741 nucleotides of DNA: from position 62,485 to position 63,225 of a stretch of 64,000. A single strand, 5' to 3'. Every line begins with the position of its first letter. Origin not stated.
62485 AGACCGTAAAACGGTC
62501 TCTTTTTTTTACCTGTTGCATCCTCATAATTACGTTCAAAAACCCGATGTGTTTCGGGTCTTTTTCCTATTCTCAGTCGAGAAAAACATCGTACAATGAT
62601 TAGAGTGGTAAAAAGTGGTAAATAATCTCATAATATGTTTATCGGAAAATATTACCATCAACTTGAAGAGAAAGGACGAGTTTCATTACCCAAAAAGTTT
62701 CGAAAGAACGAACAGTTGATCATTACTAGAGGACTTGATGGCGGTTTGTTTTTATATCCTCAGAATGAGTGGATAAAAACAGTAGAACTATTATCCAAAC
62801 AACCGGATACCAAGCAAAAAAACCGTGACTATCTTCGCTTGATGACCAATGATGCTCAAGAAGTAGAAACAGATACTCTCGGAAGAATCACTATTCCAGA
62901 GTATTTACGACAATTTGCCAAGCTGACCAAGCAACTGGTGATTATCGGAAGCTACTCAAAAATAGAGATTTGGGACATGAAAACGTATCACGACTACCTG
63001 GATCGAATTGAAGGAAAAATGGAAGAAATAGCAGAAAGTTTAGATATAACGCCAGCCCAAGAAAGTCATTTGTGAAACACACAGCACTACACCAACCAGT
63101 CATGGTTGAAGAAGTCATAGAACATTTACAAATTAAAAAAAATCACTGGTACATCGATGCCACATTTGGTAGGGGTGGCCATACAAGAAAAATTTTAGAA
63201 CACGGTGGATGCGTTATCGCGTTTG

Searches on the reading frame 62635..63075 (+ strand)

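Call 45: search_protein_families(library=pfam, proteins=[window:62635-63075:+], max_evalue=1)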
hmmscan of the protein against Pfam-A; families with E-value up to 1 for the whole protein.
window:62635-63075:+ (146 aa): 4 families
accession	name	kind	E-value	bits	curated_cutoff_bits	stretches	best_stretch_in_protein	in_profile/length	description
PF02381.23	MraZ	-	1e-29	102.7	23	2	70-133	1-65/72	MraZ protein, putative antitoxin-like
PF04014.23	MazE_antitoxin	-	3.6e-05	24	24.7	1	12-45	6-45/48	Antidote-toxin recognition MazE, bacterial antitoxin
PF09558.15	DUF2375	-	0.053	14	27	0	10-30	30-50/69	Protein of unknown function (DUF2375)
PF03269.20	DUF268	-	0.1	12.9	25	1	73-132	35-93/176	Caenorhabditis protein of unknown function, DUF268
